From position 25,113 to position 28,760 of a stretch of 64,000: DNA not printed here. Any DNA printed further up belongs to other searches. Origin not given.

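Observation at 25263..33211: Six-gene translationally coupled operon pointing to a lipid-linked sugar modification and transfer system: a large GT-C-like membrane protein, an FAD oxidoreductase, a polyprenyl-P GT2, a GT2, an SDR epimerase and a sugar-phosphate isomerase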

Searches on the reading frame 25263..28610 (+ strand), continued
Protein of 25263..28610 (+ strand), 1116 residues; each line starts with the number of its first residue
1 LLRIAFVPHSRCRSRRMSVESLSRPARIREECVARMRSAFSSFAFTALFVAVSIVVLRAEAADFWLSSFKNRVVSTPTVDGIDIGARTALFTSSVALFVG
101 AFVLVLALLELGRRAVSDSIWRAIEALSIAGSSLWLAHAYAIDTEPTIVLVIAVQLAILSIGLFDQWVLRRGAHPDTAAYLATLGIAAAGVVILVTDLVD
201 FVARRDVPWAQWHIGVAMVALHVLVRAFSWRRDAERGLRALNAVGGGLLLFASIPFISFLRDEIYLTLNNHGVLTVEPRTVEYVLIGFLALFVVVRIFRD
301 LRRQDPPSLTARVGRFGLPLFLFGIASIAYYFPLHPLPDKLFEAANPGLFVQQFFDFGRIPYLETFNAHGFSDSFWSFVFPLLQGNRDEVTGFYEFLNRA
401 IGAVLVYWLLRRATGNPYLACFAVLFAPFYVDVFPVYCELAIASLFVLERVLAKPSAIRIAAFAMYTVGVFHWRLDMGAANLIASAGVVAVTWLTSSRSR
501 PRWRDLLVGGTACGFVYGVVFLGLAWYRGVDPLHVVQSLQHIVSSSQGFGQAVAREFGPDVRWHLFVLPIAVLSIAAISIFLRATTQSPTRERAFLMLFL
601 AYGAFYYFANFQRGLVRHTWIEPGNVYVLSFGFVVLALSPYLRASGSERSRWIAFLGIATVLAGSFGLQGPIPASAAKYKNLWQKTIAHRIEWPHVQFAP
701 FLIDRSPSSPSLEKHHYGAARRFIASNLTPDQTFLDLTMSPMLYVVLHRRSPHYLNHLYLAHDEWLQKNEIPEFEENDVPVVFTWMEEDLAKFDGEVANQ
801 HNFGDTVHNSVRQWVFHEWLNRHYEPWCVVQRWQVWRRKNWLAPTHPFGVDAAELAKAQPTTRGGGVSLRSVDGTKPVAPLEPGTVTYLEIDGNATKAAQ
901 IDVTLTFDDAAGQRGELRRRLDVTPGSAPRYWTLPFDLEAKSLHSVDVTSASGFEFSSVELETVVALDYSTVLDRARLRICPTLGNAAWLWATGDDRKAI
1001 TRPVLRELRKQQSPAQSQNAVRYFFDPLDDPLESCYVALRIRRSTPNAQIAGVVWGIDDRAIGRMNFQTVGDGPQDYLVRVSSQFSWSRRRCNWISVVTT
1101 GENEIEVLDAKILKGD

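Call 48: search_solved_structures(query=A3, max_evalue=10, show_alignments=2)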
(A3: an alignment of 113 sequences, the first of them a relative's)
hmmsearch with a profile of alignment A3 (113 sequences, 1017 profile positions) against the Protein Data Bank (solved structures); distinct sequences matched with E-value up to 10: 4.
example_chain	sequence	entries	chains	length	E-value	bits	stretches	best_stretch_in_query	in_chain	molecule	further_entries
1wni_A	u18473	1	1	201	0.0082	17.4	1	764-851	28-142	Trimerelysin II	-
9r9a_B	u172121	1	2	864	2.3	9.3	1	63-139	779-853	Uncharacterized protein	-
9ima_B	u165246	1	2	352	2.8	9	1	69-234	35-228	G-protein coupled receptor family C group 5 member D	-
5wuc_A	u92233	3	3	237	6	7.9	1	73-203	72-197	Uncharacterized protein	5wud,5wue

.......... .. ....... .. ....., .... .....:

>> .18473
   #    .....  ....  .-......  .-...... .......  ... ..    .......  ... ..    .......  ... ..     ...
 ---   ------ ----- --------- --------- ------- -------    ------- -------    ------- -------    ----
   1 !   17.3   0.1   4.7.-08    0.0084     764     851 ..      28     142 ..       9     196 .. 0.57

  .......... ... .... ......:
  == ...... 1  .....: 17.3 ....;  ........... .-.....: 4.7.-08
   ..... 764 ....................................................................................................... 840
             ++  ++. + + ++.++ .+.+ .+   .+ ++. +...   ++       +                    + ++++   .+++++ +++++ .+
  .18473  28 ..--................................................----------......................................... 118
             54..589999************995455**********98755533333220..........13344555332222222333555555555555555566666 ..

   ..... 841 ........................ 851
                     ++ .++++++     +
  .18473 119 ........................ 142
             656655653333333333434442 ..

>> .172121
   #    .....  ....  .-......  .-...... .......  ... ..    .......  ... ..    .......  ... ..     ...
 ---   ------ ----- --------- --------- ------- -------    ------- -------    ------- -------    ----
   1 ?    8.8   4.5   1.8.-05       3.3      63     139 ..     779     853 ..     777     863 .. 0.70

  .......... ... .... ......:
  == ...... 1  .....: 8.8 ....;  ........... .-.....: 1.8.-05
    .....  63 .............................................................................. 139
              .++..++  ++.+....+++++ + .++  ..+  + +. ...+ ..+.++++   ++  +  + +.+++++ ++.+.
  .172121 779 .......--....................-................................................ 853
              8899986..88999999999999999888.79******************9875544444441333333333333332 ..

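Call 60: predict_structure(alignment_id=A4)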
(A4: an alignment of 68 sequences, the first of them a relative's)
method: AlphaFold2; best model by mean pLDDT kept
length: 1081 residues; sequences in the alignment: 68
mean_pLDDT: 92.7   pTM: 0.92
mean pLDDT of the five models: 92.7, 91.8, 91.7, 89.0, 86.0
residues with pLDDT >= 90: 887; 70-90: 168; 50-70: 25; < 50: 1
segments of 3 or more residues with pLDDT < 50: none
pLDDT, mean of each block of 10 residues (from residue 1): 94 97 94 86 93 95 98 96 97 97 93 96 98 94 98 96 69 83 98 93 95 97 97 97 97 98 95 95 98 96 91 95 96 92 95 91 97 97 98 93 94 96 96 94 96 96 92 97 97 96 93 88 91 97 96 92 98 94 81 94 94 94 94 80 90 91 96 92 95 96 95 96 94 96 96 90 75 91 96 95 96 94 80 87 87 96 95 87 95 95 85 91 96 90 81 93 94 78 77 94 94 91 91 92 95 88 82 95 89
secondary structure, 60 per line:
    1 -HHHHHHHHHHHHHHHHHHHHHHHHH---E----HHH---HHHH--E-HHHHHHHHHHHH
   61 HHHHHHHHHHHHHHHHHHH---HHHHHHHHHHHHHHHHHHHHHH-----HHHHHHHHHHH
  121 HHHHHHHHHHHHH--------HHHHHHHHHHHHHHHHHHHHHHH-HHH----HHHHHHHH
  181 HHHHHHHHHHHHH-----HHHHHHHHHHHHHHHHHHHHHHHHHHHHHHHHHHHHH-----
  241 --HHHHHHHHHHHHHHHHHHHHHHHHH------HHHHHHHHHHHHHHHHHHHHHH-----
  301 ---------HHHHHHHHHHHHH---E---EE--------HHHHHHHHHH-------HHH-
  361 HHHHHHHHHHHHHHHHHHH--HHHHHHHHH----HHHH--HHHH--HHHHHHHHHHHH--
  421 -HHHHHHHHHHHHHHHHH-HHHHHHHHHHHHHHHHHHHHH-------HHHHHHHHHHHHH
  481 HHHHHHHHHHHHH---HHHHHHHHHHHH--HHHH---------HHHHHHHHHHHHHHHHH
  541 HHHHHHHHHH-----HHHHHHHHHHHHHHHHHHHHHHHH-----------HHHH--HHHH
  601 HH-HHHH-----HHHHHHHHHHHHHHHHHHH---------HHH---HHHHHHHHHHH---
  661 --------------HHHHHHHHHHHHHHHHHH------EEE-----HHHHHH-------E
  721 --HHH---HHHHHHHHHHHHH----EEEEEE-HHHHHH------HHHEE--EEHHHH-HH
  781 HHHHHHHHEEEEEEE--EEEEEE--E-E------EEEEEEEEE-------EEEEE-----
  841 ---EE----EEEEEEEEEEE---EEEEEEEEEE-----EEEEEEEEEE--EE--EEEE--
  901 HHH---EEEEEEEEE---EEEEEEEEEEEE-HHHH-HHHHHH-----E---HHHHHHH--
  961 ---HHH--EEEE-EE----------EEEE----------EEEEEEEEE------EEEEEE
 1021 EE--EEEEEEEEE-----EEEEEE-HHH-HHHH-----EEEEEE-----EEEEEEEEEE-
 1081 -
elements in order (helices of 4 or more, strands of 3 or more residues): H2-26 H41-44 H49-79 H83-104 H110-133 H142-164 H173-193 H199-235 H243-267 H274-295 H310-322 H340-349 H361-379 H382-390 H395-398 H401-404 H407-418 H422-438 H440-460 H468-493 H497-508 H511-514 H524-550 H556-579 H591-594 H597-602 H604-607 H613-631 H647-657 H675-692 E699-701 H707-712 H729-741 E746-751 H753-758 H774-777 H779-788 E789-795 E798-803 E815-823 E831-835 E850-860 E864-873 E879-888 E895-898 E907-915 E919-930 H932-935 H937-942 H952-958 E969-972 E986-989 E1000-1008 E1015-1022 E1025-1033 E1039-1044 H1050-1053 E1059-1064 E1070-1079

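Call 88: fold_search(model_id=the predicted structure, library=pdb)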
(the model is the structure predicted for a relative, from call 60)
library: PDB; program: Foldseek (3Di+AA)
matches with E <= 10: 1095; with E <= 0.001: 7
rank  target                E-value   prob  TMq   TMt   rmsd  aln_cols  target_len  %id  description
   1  7bwr_A                8.4e-05  1.00  0.17  0.17  22.7       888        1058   11  Mycobacterium smegmatis arabinosyltransferase complex EmbB2-AcpM2 in substrate DPA bound asymmetric "active state" (released 2020-05-27)
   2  1j58                  1.6e-04  0.93  0.05  0.13  25.1       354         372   10  Crystal Structure of Oxalate Decarboxylase (released 2002-07-03)
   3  2cv6                  2.1e-04  0.60  0.04  0.10  27.5       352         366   10  Crystal Structure of 8Salpha Globulin, the Major Seed Storage Protein of Mungbean (released 2006-06-27)
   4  6tzp                  2.5e-04  0.90  0.05  0.13  25.5       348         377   13  W96F Oxalate Decarboxylase (B. subtilis) (released 2021-02-17)
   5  6l9i_A                5.0e-04  0.80  0.05  0.13  25.6       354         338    8  Crystal Structure of Lactobacillus farciminis Oxalate Decarboxylase Formate Complex (released 2021-01-20)
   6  7kwb_B                5.4e-04  0.99  0.12  0.23  11.8       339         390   10  Surface glycan-binding protein B from Bacteroides thetaiotaomicron (released 2021-02-17)
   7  2ea7_C                8.9e-04  0.57  0.04  0.10  26.2       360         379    9  Crystal Structure of Adzuki Bean 7S Globulin-1 (released 2008-02-05)
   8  4xup_A                1.3e-03  0.99  0.09  0.22  16.3       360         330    9  Structure of the N-terminal CBM22-1-CBM22-2 tandem domain from Paenibacillus barcinonensis Xyn10C (released 2015-06-03)
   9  1ipk_C                1.3e-03  0.38  0.04  0.10  24.5       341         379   10  CRYSTAL STRUCTURES OF RECOMBINANT AND NATIVE SOYBEAN BETA-CONGLYCININ BETA HOMOTRIMERS (released 2002-05-16)
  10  7e9s_A                1.5e-03  0.98  0.21  0.24  18.9       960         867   10  Archaeal oligosaccharyltransferase AglB from Archaeoglobus fulgidus in complex with an inhibitory peptide and a dolich (released 2021-09-08)
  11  8h3u_A                1.5e-03  0.98  0.07  0.12  19.4       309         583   10  Inhibitor-bound EP, polyA model (released 2022-11-23)
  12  5e1r_C                1.6e-03  0.47  0.05  0.11  26.9       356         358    9  Crystal structure of pecan (carya illinoinensis) vicilin, a new food allergen (released 2016-08-10)
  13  4xup_F                1.7e-03  0.99  0.07  0.21  18.7       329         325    9  Structure of the N-terminal CBM22-1-CBM22-2 tandem domain from Paenibacillus barcinonensis Xyn10C (released 2015-06-03)
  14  1ipk_A                1.8e-03  0.51  0.05  0.11  26.5       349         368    8  CRYSTAL STRUCTURES OF RECOMBINANT AND NATIVE SOYBEAN BETA-CONGLYCININ BETA HOMOTRIMERS (released 2002-05-16)
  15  4xup_D                1.9e-03  0.99  0.08  0.23  16.4       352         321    9  Structure of the N-terminal CBM22-1-CBM22-2 tandem domain from Paenibacillus barcinonensis Xyn10C (released 2015-06-03)
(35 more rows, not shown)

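Call 95: search_protein_families(library=pfam, alignment_id=A6, max_evalue=0.1)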
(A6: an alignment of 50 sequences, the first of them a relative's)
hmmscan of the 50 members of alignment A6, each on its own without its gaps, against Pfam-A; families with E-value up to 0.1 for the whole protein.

A. member 1, P0001 (1081 aa): 0 families

B. families by the number of members that match (of 50 scanned): 5 families
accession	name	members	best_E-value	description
PF00746.26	Gram_pos_anchor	1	0.0053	LPXTG cell wall anchor motif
PF14536.11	DUF4441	1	0.028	Domain of unknown function (DUF4441)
PF00852.26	Glyco_transf_10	1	0.031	Glycosyltransferase family 10 (fucosyltransferase) C-term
PF10726.14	DUF2518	1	0.059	Protein of function (DUF2518)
PF20952.2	Flu_PB2_7th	1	0.06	Influenza RNA polymerase PB2 C-terminal domain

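Call 106: find_encoding_contigs(protein=P0258, flank=9000, max_places=2)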
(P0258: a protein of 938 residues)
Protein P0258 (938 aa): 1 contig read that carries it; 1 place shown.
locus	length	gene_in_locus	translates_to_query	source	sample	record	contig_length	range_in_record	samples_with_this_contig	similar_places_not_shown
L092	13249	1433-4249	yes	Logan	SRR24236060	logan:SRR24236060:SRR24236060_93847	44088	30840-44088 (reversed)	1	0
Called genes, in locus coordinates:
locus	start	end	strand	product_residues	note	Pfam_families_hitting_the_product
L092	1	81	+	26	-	?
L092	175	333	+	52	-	PF00301:Rubredoxin, PF21349:RUBY_RBDX (faint)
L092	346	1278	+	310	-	PF13578:Methyltransf_24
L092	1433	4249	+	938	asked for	-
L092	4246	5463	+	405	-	PF01075:Glyco_transf_9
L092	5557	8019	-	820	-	PF01588:tRNA_bind, PF03483:B3_4, PF03484:B5, PF17759:tRNA_synthFbeta, PF03147:FDX-ACB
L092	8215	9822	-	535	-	PF13600:DUF4140, PF13598:DUF4139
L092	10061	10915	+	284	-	PF03976:PPK2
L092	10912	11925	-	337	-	PF00392:GntR, PF13377:Peripla_BP_3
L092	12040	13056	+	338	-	PF06800:Sugar_transport, PF07168:Ureide_permease, PF07857:TMEM144, PF07168:Ureide_permease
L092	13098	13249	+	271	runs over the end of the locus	PF01261:AP_endonuc_2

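Call 107: find_encoding_contigs(protein=P0187, flank=9000, max_places=2)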
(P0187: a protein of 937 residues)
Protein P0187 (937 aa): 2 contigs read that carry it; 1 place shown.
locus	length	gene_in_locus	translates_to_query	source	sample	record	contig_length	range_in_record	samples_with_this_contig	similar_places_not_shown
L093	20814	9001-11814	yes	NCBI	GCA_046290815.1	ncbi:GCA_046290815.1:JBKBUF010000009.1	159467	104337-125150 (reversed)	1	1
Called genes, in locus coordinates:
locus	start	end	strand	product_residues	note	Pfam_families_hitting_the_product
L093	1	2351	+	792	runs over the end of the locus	PF19408:PKD_6, PF18962:Por_Secre_tail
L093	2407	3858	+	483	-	PF05787:PhoX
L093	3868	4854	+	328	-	PF04055:Radical_SAM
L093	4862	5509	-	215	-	-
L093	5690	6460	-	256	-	PF02348:CTP_transf_3, PF12804:NTP_transf_3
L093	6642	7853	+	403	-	PF01041:DegT_DnrJ_EryC1, PF00155:Aminotran_1_2 (weak), PF00266:Aminotran_5 (weak), PF01053:Cys_Met_Meta_PP (weak)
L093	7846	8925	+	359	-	PF00465:Fe-ADH, PF25137:ADH_Fe_C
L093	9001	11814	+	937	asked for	-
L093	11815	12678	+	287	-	PF13489:Methyltransf_23, PF13649:Methyltransf_25, PF13847:Methyltransf_31, PF08241:Methyltransf_11, PF08242:Methyltransf_12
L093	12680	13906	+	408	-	PF01075:Glyco_transf_9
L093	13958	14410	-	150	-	-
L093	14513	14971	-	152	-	-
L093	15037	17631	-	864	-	PF01624:MutS_I, PF05188:MutS_II, PF05192:MutS_III, PF05190:MutS_IV, PF00488:MutS_V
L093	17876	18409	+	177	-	PF00588:SpoU_methylase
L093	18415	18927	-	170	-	PF08819:DUF1802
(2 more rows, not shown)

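Call 110: search_protein_families(library=ncbifam, alignment_id=A6, max_evalue=0.1)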
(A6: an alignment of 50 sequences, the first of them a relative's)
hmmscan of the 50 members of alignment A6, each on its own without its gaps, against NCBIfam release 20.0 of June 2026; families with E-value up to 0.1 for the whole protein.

A. member 1, P0001 (1081 aa): 0 families

B. families by the number of members that match (of 50 scanned): 8 families
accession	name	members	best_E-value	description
TIGR03025.1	EPS_sugtrans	1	0.0074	exopolysaccharide biosynthesis polyprenyl glycosylphosphotransferase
NF047689.1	LIC10907_fam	1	0.018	LIC10907 family protein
NF047661.1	LIC_10907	1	0.018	LIC_10907 family protein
NF009631.0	PRK13149.2-2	1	0.024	H/ACA RNA-protein complex component Gar1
NF011673.1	PRK15092.1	1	0.039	transcriptional regulator LrhA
NF002913.0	PRK03522.2-6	1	0.056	23S rRNA (uracil(747)-C(5))-methyltransferase RlmC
NF006573.0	PRK09094.1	1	0.068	Na+/H+ antiporter subunit C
NF037996.1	B-4DMT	1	0.086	B-4DMT family transporter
